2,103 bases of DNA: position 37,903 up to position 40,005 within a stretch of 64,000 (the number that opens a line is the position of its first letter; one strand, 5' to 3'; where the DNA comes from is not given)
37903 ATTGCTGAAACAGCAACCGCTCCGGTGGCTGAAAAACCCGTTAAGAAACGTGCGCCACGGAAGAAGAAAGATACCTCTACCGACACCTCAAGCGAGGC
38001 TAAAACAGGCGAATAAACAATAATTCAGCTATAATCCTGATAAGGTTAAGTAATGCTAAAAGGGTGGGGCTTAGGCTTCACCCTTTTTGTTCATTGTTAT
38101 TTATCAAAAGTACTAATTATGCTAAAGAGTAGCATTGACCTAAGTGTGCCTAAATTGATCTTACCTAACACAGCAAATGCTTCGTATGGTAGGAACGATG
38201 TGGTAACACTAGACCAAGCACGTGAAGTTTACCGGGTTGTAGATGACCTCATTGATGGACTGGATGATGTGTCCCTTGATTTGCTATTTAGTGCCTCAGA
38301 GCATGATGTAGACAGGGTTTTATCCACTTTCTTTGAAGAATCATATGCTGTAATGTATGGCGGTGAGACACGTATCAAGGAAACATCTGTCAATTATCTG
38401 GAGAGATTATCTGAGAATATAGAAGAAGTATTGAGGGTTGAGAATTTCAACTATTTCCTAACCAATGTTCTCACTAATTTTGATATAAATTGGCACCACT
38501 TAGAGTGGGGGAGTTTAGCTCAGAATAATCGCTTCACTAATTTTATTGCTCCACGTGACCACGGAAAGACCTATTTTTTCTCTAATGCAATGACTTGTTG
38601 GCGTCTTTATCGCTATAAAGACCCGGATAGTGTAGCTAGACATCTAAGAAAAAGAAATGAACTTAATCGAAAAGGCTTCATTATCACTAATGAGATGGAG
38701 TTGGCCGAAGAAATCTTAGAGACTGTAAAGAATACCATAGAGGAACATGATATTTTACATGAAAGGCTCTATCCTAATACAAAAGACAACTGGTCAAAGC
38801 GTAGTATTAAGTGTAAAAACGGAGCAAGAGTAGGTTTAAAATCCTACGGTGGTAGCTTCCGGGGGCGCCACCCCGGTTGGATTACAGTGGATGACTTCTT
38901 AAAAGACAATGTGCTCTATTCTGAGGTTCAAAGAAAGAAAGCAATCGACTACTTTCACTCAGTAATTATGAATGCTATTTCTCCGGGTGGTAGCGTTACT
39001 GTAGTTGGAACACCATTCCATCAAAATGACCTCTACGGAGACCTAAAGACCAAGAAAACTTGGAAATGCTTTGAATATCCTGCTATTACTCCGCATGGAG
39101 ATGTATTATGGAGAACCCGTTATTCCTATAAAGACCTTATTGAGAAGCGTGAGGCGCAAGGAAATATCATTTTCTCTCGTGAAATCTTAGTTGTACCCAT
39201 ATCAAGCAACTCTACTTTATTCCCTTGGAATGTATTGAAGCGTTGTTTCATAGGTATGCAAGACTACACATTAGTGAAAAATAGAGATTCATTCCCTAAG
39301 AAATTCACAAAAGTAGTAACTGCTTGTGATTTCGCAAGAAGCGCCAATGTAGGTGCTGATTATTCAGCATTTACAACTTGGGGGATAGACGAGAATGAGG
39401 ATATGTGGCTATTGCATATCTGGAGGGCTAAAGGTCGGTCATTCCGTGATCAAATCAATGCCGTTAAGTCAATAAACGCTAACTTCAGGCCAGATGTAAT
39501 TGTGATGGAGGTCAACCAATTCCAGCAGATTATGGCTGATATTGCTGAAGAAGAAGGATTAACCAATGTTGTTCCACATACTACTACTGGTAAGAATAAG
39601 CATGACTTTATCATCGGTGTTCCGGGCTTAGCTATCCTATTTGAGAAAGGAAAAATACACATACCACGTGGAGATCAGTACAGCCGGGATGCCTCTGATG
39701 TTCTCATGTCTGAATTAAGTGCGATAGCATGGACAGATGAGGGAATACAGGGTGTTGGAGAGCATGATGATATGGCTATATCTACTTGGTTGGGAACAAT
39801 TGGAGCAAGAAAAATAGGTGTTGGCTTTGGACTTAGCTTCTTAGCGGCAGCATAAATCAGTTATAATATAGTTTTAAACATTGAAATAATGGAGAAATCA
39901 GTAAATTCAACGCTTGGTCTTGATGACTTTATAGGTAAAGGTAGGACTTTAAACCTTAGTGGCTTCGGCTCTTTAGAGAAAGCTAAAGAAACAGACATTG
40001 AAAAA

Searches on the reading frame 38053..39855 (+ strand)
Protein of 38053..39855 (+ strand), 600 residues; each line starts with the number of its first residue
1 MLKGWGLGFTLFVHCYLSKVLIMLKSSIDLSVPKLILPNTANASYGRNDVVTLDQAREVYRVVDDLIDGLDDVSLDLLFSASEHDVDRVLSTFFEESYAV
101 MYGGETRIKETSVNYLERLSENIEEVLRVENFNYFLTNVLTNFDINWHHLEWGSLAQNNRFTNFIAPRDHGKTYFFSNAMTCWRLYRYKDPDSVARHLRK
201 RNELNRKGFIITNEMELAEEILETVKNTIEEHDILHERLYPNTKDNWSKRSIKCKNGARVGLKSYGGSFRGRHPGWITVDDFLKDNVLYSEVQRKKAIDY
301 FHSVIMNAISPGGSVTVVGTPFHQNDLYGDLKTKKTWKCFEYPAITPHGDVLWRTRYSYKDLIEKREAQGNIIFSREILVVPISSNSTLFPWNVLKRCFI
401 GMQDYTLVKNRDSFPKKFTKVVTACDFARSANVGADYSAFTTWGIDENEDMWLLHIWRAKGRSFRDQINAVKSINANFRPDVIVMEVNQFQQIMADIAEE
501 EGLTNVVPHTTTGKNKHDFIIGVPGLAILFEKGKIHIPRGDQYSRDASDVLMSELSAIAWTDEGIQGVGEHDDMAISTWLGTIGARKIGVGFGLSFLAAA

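Call 12: search_protein_families(library=pfam, proteins=[window:38053-39855:+], max_evalue=0.01)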
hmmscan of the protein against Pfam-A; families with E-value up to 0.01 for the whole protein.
window:38053-39855:+ (600 aa): 2 families
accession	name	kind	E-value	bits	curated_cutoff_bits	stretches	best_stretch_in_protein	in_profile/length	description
PF03237.21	Terminase_6N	-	1e-06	29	22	1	163-339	1-164/215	Terminase large subunit, T4likevirus-type, N-terminal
PF17289.8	Terminase_6C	-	6.8e-06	26.6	22.6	1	424-575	2-145/155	Terminase RNaseH-like domain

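Call 13: search_protein_families(library=phrogs, proteins=[window:38053-39855:+], max_evalue=0.001)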
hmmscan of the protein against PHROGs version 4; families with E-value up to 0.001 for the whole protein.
window:38053-39855:+ (600 aa): 5 families
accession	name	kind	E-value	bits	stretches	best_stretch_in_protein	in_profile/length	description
phrog_38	-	head and packaging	2.5e-60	206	1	122-573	266-691/760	terminase large subunit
phrog_31692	-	head and packaging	3.6e-25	89.6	1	362-577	81-296/328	terminase large subunit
phrog_4758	-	head and packaging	1.5e-13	51.7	1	207-349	90-240/243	terminase large subunit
phrog_5573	-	head and packaging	7.5e-10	39.6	1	333-486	8-146/250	terminase large subunit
phrog_28155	-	head and packaging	8.2e-08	33.4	0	305-343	205-243/260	terminase large subunit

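Call 40: search_dna_similar(query=window:38053-39855:+, collection=phages, mode=protein, max_rows=15)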
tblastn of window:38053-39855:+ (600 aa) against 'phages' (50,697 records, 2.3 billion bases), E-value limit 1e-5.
Records with a match: 109; places in all: 109; records where one place covers at least 80% of the query: 7.
Best place of each record, by identity: <60% 109.
By first word of the organism name: Vibrio 25; Pseudomonas 13; Ruegeria 8; Bacteroides 6; Arthrobacter 6; Stenotrophomonas 6; Alteromonas 5; Bacillus 4; Erwinia 4; Caudoviricetes 3; and 17 more.
By host as written in the record: - 30; Ruegeria pomeroyi DSS-3 9; Pseudomonas aeruginosa 8; Stenotrophomonas maltophilia 6; Arthrobacter sp. ATCC 21022 5; Alteromonas macleodii str. 'Balearic Sea AD45' 5; Erwinia amylovora 3; Pseudomonas aeruginosa ATCC 27853 3; and 30 more.
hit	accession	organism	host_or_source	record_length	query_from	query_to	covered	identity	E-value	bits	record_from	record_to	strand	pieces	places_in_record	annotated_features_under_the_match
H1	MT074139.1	Bacteroides phage DAC19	Bacteroides thetaiotaomicron VPI-5487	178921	85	600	86%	36.7%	2e-106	358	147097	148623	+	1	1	hypothetical protein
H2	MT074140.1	Bacteroides phage DAC20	Bacteroides thetaiotaomicron VPI-5488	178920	85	600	86%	36.7%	2e-106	358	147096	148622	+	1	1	hypothetical protein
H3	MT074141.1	Bacteroides phage DAC22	Bacteroides thetaiotaomicron VPI-5489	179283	85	600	86%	36.7%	2e-106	358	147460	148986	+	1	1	hypothetical protein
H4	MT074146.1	Bacteroides phage SJC03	Bacteroides thetaiotaomicron VPI-5494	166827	85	600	86%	36.7%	3e-106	357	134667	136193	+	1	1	hypothetical protein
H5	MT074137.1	Bacteroides phage DAC16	Bacteroides thetaiotaomicron VPI-5485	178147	85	600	86%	36.5%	1e-105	356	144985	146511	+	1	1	hypothetical protein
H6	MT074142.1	Bacteroides phage DAC23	Bacteroides thetaiotaomicron VPI-5490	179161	85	600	86%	36.5%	1e-105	356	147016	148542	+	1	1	hypothetical protein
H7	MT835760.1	Bacteriophage sp.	human fecal samples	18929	83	580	83%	35.4%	2e-81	346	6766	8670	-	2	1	record has no annotation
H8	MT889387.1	Arthrobacter phage DanielleIgnace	Arthrobacter sp. 68b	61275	149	593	71%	27.4%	4e-18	162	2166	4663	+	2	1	8: terminase large subunit, nuclease domain | 4: terminase large subunit, ATPase domain | 5: RusA-like resolvase | 6: hypothetical protein | 7: hypothetical protein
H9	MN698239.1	Pelagibacter phage HTVC023P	Candidatus Pelagibacter sp. HTCC1062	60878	117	578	77%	23.6%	3e-11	73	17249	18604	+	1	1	terminase large subunit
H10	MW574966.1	phage 023Pt_psg01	unknown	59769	113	589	80%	22.3%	2e-9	67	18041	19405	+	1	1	terminase large subunit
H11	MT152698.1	Halorubrum phage Hardycor1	Halorubrum coriense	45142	148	573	71%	24.3%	1e-7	61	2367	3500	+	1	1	terL: large subunit terminase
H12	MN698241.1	Pelagibacter phage HTVC027P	Candidatus Pelagibacter sp. HTCC1062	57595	131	590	77%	22.5%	2e-12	76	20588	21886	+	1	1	terminase large subunit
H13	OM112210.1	Bacillus phage PK2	Bacillus sp. (in: Bacteria)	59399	136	531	66%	22.0%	5e-12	75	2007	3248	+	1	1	terminase large subunit protein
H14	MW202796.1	Caudoviricetes sp.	Manatee Spring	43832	149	512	61%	23.1%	4e-9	66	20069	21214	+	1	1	terminase large subunit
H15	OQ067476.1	Caulobacter phage Kuura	Caulobacter sp.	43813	158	467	52%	25.2%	1e-9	68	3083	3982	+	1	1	putative large terminase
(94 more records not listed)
